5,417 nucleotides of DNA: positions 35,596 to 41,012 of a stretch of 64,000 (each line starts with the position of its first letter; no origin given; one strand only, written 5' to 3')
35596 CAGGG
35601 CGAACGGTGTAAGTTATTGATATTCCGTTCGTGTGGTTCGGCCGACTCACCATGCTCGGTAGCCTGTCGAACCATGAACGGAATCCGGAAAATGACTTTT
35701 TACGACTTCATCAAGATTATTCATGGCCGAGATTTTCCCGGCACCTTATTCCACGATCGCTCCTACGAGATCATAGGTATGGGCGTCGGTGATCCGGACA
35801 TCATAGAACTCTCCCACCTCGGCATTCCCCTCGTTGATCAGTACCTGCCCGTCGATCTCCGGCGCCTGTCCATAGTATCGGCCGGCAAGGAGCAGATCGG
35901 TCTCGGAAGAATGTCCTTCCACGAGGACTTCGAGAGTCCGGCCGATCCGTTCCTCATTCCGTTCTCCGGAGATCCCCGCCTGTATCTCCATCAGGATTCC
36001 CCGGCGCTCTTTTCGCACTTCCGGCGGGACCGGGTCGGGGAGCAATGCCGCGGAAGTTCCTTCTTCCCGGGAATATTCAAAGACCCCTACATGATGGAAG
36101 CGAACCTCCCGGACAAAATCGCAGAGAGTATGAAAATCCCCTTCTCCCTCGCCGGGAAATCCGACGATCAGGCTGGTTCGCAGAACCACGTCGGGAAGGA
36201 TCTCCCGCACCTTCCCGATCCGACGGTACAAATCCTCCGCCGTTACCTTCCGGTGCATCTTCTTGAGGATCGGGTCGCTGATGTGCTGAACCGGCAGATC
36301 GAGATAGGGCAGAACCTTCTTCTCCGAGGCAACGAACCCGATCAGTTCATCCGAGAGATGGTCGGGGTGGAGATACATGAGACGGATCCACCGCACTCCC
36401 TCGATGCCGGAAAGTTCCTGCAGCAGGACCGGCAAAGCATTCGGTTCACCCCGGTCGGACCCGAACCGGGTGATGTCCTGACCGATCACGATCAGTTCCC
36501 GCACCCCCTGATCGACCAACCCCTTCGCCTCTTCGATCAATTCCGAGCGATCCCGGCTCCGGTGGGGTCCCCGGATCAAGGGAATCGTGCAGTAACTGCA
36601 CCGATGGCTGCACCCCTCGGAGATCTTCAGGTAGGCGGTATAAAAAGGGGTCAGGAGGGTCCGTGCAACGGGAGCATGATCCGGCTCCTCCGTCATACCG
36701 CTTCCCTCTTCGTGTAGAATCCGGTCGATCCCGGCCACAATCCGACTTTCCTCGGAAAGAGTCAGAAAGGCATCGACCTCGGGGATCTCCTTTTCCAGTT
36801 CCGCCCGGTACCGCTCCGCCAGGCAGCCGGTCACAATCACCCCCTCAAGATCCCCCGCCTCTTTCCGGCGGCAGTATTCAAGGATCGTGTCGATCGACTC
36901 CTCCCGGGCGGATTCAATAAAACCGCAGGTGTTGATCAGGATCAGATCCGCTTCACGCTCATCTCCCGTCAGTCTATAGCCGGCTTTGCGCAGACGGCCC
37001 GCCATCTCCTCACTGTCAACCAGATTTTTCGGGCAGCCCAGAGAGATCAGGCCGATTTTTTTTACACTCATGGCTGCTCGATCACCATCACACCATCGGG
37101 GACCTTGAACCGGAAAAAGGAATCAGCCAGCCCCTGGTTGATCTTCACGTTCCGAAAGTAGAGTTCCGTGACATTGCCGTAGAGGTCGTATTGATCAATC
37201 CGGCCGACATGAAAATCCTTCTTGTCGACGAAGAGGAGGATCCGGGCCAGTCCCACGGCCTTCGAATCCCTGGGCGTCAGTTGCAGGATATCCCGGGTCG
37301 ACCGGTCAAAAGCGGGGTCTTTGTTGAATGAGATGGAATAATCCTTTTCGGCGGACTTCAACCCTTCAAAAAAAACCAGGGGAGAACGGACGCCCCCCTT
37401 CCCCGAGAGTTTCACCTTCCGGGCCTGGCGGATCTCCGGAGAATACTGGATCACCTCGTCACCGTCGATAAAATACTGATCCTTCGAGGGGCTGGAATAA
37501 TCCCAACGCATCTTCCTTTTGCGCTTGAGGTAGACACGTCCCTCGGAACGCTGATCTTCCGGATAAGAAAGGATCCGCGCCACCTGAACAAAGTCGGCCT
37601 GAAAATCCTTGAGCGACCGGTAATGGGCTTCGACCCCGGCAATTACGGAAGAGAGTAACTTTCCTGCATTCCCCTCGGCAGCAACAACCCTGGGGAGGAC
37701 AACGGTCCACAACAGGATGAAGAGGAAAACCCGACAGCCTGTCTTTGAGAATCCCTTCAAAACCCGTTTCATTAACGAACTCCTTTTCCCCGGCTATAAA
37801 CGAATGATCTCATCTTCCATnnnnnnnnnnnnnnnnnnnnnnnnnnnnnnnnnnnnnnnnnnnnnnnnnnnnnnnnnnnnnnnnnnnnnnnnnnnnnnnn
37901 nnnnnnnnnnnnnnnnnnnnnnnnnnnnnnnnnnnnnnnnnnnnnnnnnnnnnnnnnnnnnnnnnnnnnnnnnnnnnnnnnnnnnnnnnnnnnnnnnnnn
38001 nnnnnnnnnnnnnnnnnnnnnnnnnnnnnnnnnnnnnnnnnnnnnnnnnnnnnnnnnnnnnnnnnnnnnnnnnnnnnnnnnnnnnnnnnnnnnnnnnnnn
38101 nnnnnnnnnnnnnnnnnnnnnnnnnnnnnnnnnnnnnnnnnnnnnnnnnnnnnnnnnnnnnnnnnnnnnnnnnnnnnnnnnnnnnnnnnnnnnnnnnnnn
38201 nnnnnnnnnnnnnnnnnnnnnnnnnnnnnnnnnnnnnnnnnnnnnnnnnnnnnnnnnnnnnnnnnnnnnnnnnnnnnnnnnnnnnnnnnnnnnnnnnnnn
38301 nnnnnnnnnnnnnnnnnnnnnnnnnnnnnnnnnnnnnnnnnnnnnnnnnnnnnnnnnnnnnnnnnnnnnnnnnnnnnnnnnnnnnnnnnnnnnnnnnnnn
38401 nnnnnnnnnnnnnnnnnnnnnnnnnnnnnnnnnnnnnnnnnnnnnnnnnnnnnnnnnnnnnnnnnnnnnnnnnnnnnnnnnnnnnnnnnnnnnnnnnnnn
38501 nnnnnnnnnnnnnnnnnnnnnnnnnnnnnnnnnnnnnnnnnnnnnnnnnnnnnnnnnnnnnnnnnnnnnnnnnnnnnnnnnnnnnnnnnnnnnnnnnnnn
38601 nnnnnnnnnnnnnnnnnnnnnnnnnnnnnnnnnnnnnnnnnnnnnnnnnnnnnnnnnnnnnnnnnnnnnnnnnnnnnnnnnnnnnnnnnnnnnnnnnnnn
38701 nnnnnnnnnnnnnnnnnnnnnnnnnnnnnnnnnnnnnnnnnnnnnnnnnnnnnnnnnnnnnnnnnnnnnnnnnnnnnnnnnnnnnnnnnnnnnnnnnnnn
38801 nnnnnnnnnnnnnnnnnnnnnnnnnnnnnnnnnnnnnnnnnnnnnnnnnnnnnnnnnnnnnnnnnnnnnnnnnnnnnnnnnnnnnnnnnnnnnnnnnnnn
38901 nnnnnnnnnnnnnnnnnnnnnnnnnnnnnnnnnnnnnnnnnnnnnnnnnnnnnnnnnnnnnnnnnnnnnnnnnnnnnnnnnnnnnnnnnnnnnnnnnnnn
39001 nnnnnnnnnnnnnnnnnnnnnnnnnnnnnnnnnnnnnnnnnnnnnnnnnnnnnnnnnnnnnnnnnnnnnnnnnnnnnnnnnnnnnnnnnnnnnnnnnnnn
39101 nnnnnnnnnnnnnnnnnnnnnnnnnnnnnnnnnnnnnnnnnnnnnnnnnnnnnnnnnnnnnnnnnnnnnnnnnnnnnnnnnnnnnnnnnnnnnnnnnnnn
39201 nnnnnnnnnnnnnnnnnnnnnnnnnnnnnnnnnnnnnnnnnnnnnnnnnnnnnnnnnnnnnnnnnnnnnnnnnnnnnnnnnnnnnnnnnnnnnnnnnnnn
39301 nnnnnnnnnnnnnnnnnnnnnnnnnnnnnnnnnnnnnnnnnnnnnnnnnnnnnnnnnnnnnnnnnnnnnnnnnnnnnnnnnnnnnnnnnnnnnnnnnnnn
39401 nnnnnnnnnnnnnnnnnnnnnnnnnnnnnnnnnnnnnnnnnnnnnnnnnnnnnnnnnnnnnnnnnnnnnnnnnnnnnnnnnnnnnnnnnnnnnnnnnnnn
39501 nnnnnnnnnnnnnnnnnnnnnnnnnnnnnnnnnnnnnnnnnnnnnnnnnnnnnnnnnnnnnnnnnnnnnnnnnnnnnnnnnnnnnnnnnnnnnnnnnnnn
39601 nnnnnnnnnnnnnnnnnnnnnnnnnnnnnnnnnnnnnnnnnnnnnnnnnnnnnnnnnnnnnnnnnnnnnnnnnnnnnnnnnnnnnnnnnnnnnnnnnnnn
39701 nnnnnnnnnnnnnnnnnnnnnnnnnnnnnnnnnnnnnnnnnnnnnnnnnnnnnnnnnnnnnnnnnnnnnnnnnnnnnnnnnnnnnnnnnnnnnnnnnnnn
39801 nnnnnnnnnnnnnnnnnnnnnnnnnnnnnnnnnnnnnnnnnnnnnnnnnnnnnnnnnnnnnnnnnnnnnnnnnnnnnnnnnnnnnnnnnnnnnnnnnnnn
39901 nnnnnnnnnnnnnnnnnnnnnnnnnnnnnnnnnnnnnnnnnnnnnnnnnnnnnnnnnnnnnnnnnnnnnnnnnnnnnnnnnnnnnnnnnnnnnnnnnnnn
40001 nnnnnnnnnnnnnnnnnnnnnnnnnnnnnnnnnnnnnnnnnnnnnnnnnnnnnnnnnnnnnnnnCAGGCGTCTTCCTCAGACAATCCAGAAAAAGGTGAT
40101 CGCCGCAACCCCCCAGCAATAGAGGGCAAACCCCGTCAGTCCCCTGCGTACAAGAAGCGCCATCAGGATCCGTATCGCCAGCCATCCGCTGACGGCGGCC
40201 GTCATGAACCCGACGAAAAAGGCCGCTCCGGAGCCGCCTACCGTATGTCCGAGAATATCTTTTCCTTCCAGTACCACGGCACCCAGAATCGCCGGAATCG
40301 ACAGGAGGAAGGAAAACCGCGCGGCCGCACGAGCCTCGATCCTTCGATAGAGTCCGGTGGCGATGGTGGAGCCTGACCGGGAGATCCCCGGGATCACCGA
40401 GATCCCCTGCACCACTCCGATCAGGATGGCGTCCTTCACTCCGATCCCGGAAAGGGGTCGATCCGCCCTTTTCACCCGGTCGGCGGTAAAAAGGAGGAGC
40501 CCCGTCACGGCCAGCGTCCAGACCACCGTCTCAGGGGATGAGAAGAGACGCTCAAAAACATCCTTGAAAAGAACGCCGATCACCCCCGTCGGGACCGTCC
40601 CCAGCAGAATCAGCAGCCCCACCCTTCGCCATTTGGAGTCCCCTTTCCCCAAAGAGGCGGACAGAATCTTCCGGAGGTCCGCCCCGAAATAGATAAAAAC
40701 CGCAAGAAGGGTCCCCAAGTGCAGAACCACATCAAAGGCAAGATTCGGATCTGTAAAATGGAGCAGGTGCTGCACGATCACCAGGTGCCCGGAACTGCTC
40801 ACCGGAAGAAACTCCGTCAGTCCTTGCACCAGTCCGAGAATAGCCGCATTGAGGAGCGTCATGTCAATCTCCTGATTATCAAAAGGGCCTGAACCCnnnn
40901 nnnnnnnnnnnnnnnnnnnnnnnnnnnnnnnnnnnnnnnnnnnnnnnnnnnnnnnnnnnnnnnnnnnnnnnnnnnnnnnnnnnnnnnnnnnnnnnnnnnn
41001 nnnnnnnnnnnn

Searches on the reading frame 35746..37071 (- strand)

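Call 42: search_protein_families(library=pfam, proteins=[window:35746-37071:-], max_evalue=0.001)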
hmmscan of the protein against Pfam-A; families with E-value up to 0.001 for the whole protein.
window:35746-37071:- (441 aa): 4 families
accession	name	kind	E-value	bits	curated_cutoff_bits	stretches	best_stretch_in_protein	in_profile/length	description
PF00919.26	UPF0004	-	5.3e-27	94.1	27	1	5-103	1-97/98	Uncharacterized protein family UPF0004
PF18693.7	TRAM_2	-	1.1e-20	73.9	27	1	376-440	1-63/63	TRAM domain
PF04055.27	Radical_SAM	-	2.8e-20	73.6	29.5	1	149-320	2-166/166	Radical SAM superfamily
PF01938.26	TRAM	-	6.9e-06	26.3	21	1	375-439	3-60/61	TRAM domain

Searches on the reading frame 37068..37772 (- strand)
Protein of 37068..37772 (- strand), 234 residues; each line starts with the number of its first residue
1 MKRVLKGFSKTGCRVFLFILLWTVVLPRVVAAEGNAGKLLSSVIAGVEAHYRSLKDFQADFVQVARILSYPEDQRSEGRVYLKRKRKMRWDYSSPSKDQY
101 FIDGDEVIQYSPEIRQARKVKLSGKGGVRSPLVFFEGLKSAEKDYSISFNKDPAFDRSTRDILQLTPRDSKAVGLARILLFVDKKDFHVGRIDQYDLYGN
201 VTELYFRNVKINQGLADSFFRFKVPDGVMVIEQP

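Call 42: search_protein_families(library=pfam, proteins=[window:37068-37772:-], max_evalue=0.001)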
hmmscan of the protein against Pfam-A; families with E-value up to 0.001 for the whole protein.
window:37068-37772:- (234 aa): 2 families
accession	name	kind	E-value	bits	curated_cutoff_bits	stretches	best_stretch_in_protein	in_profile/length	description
PF03548.22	LolA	-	4e-21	75.9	23.6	1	53-223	2-165/165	Outer membrane lipoprotein carrier protein LolA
PF17131.11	LolA_like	-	9.7e-07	29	30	1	104-200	27-126/184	Outer membrane lipoprotein-sorting protein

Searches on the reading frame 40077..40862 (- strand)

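Call 42: search_protein_families(library=pfam, proteins=[window:40077-40862:-], max_evalue=0.001)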
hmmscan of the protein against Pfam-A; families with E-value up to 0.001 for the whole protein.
window:40077-40862:- (261 aa): 1 family
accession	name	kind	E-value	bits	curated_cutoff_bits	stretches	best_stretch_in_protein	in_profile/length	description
PF02673.24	BacA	-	2.6e-78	263.7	33.4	1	6-254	1-256/257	Bacitracin resistance protein BacA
